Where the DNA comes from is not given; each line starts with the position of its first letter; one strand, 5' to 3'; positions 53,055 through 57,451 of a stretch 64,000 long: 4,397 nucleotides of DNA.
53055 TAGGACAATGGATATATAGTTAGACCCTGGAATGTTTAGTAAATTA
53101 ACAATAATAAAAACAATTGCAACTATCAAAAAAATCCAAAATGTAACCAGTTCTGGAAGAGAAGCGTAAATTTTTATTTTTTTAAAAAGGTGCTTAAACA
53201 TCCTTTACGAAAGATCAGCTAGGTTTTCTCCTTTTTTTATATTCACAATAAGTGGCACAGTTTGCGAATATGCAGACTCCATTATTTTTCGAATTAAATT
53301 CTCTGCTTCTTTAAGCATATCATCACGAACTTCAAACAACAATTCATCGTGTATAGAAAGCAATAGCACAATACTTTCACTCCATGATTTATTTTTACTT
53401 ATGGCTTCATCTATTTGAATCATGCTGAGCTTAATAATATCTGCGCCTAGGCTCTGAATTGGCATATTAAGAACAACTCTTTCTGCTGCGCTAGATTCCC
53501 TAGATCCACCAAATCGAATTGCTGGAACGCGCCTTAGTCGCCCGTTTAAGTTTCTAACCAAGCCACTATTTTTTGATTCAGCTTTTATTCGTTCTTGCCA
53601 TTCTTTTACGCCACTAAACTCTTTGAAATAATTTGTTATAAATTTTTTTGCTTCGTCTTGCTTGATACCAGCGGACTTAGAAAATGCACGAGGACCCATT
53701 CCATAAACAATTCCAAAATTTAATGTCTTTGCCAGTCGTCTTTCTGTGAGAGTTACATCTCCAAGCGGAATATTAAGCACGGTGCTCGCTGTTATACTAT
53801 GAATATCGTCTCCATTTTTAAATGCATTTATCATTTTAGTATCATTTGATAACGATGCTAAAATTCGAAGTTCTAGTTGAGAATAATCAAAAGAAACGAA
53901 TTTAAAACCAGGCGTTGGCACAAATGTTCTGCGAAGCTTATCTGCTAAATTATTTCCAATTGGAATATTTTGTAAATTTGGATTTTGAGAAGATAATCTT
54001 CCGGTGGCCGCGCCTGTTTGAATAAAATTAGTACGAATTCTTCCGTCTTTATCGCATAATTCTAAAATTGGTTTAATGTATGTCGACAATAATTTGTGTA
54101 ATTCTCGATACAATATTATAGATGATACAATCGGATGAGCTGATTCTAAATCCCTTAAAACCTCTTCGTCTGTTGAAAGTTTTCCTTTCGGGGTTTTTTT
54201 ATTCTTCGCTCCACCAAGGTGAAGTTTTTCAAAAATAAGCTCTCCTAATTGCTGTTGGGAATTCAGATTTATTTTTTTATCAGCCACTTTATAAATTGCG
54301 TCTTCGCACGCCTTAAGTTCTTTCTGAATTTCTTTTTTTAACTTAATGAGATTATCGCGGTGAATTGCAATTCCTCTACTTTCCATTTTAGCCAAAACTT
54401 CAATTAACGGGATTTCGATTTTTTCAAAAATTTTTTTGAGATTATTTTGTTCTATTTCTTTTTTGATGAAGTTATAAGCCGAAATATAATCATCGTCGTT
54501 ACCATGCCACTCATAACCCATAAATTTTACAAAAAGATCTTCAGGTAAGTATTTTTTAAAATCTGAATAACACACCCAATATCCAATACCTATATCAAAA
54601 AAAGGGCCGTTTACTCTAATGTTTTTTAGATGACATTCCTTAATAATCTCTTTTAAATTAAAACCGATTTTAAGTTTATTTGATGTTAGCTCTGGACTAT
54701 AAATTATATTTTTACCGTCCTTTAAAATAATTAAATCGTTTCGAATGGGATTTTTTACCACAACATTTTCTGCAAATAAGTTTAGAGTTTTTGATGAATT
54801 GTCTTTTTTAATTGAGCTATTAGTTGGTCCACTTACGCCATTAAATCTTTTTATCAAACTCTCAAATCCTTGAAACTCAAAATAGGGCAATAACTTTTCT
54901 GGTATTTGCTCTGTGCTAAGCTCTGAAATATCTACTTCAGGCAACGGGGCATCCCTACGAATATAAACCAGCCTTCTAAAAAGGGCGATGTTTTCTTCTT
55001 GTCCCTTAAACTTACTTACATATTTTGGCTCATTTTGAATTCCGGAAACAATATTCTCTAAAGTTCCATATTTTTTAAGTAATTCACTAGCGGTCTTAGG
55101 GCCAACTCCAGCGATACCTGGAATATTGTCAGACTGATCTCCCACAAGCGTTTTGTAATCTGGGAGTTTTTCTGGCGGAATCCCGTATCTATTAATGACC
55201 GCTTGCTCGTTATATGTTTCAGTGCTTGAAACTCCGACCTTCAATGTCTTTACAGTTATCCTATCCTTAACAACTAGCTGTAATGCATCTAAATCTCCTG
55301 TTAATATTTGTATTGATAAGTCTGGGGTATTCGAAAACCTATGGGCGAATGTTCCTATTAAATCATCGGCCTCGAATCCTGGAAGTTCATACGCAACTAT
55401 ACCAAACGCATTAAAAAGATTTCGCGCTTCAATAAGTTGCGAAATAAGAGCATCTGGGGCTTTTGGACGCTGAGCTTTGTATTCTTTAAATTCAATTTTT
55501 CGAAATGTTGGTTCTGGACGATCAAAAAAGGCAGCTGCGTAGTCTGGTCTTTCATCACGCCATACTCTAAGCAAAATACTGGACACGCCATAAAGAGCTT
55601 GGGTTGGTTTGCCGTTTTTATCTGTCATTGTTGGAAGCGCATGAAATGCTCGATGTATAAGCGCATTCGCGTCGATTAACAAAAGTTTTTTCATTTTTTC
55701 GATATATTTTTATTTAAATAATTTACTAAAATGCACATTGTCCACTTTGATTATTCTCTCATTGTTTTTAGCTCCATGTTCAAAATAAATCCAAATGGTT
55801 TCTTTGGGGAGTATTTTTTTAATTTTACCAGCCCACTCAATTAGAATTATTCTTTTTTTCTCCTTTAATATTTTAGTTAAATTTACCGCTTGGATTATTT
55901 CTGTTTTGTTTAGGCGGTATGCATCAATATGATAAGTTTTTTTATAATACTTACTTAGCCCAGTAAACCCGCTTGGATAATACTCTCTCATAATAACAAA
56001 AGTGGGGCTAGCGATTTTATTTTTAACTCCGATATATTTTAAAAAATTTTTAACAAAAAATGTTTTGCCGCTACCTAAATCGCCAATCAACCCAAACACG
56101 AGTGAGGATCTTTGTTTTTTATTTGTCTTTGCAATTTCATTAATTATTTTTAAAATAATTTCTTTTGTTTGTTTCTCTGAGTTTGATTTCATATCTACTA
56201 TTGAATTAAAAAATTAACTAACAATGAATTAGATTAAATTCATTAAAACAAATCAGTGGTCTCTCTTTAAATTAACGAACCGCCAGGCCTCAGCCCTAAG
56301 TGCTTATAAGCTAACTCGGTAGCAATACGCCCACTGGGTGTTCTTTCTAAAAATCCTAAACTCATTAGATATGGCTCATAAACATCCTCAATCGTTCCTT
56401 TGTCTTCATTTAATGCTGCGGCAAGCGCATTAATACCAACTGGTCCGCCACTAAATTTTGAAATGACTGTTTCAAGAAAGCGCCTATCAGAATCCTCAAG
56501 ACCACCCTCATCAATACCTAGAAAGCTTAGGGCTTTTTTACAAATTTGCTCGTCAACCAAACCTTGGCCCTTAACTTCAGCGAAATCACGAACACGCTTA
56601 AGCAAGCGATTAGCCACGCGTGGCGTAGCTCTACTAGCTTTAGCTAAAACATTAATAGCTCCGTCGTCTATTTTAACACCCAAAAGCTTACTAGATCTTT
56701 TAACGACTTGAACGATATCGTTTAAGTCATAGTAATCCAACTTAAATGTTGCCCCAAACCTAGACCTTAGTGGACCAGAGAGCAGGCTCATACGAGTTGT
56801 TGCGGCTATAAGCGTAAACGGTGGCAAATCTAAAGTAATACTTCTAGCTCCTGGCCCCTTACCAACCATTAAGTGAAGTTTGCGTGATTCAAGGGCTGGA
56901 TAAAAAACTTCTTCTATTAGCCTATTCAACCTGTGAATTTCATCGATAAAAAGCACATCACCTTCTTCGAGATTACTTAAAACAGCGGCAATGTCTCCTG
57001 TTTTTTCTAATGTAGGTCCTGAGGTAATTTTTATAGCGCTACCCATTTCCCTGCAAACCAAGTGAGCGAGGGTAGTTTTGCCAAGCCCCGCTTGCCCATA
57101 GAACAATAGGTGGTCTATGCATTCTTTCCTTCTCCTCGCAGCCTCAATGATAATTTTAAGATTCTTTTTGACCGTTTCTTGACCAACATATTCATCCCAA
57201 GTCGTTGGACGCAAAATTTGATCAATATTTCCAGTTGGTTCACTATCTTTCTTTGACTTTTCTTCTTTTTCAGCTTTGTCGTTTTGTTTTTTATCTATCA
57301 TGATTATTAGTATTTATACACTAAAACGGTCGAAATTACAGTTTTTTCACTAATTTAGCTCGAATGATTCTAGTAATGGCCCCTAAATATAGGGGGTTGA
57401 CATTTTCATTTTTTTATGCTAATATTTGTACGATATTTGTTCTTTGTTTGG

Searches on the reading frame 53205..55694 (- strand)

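Call 11: search_protein_families(library=pfam, proteins=[window:53205-55694:-])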
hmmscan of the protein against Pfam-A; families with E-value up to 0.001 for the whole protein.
window:53205-55694:- (829 aa): 3 families
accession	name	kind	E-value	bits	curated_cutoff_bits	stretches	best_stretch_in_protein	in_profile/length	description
PF00476.26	DNA_pol_A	-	2.3e-128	428.8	34.3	1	447-826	2-380/381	DNA polymerase family A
PF02739.22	5_3_exonuc_N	-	1e-47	162.3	34.3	1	3-171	1-164/164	5'-3' exonuclease, N-terminal resolvase-like domain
PF01367.25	5_3_exonuc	-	8.8e-26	90.7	40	1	172-263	1-93/97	5'-3' exonuclease, C-terminal SAM fold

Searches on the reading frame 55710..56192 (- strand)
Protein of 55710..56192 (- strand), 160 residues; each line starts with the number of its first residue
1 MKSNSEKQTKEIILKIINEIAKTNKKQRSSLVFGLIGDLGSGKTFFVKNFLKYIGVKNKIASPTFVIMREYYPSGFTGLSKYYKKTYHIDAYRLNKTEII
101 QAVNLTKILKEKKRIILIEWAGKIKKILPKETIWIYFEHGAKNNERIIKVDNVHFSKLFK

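Call 11: search_protein_families(library=pfam, proteins=[window:55710-56192:-])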
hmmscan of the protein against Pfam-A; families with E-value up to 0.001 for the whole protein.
window:55710-56192:- (160 aa): 2 families
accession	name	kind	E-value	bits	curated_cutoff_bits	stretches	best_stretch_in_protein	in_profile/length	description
PF02367.23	TsaE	-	6.1e-28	97.8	26.6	1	5-143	3-124/128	Threonylcarbamoyl adenosine biosynthesis protein TsaE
PF07693.20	KAP_NTPase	-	0.00051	19.8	20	1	16-62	4-48/293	KAP family P-loop domain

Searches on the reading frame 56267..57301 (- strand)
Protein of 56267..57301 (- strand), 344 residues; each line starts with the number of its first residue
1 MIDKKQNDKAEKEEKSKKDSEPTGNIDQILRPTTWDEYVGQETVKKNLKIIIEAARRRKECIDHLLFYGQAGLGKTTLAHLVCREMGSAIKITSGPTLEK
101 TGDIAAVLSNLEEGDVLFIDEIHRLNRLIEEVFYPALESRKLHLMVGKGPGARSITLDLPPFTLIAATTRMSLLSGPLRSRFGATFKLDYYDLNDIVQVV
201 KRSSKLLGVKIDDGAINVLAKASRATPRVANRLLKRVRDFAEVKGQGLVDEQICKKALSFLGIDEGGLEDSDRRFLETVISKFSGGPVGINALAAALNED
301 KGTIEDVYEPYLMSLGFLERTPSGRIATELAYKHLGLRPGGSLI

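Call 11: search_protein_families(library=pfam, proteins=[window:56267-57301:-])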
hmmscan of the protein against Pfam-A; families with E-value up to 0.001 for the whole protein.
window:56267-57301:- (344 aa): 7 families
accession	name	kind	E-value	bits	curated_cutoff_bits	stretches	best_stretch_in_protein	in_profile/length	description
PF05496.18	RuvB_N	-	1.4e-69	233.3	27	1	30-188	1-159/159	Holliday junction DNA helicase RuvB P-loop domain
PF17864.7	AAA_lid_4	-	3e-25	88.2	27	1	191-264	1-74/74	RuvB AAA lid domain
PF05491.19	RuvB_C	-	5.4e-24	84.4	24.7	1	266-335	2-71/72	RuvB C-terminal winged helix domain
PF00004.35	AAA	-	1.6e-17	64.7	21.2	1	65-189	1-130/131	ATPase family associated with various cellular activities (AAA)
PF07728.20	AAA_5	-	7.1e-09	36.2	22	1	64-182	1-139/139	AAA domain (dynein-related subfamily)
PF06068.19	TIP49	-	4.4e-05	23.3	23.8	1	36-93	24-81/347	TIP49 P-loop domain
PF00910.28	RNA_helicase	-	0.00052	20.9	21.5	0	66-144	2-82/105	RNA helicase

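Call 12: find_related_loci(query=window:56267-57301:-, collection=genome_contigs, flank=4000)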
Query window:56267-57301:- (344 aa) in genome_contigs; peptide patterns used: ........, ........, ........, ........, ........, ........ (x = any residue, [..] = any of these).
59 stretches matched a pattern; 13 encode a relative of the query (tblastn E <= 1e-3); 13 distinct loci.
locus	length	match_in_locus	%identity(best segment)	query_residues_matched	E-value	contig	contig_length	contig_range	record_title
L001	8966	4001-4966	88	23-344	0e+0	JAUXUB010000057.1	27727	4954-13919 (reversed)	MAG: bacterium isolate C13_metabat.bin.52 C13_k141_334608, whole genome shotgun sequence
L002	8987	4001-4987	68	10-336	1e-150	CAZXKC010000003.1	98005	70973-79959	MAG TPA_asm: uncultured Candidatus Saccharibacteria bacterium isolate SRP292972_co3_31 genome assembly, contig: NODE_254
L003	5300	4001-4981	66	17-342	1e-149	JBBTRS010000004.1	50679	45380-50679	MAG: Patescibacteria group bacterium isolate H52-bin014_1 H52_bin014_1_000000000004, whole genome shotgun sequence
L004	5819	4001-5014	63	3-341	5e-149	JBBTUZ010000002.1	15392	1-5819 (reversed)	MAG: Patescibacteria group bacterium isolate H32-bin045_1 H32_bin045_1_000000000002, whole genome shotgun sequence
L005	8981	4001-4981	68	13-336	5e-147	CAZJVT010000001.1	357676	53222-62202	MAG TPA_asm: uncultured Candidatus Saccharibacteria bacterium isolate SRP292972_co3_103 genome assembly, contig: NODE_32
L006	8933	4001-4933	68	26-336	2e-145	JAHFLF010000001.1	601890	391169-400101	MAG: Candidatus Harrisonbacteria bacterium isolate nzgw427 NODE_3_length_601891_cov_5.610981, whole genome shotgun seque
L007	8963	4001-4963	55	16-336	2e-126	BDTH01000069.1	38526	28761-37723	Bacterium BMS3Abin15 DNA, contig: NODE_5, whole genome shotgun sequence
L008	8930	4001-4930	58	26-335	2e-123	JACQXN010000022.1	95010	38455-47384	MAG: Candidatus Portnoybacteria bacterium isolate NC_groundwater_1516_Pr4_B-0.1um_40_5 SR1-18-B1_scaffold_329633, whole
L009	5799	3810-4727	56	30-335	3e-116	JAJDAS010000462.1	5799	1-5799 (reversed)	MAG: Nitrospinia bacterium isolate OFTM173 OFTM173_461, whole genome shotgun sequence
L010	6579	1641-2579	53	26-338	1e-112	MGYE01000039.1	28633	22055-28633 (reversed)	MAG: Gammaproteobacteria bacterium RIFCSPHIGHO2_12_FULL_42_10 rifcsphigho2_12_scaffold_2434, whole genome shotgun sequen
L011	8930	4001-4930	52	26-335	1e-110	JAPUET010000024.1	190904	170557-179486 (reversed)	MAG: Candidatus Saccharibacteria bacterium isolate labscale reactor_MAG32 NODE_41_length_190904_cov_24.259435, whole gen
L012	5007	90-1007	51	30-335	6e-107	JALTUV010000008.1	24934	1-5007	MAG: Hydrogenothermaceae bacterium isolate S141_maxbin2_scaf2bin.009 S141_NODE_1404_length_24934_cov_102.799653, whole g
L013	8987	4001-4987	72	16-344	1e-165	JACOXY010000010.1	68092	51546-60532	MAG: Candidatus Liptonbacteria bacterium isolate NC_groundwater_165_Ag_S-0.1um_43_15 S4_GD2017_2_S1_scaffold_191, whole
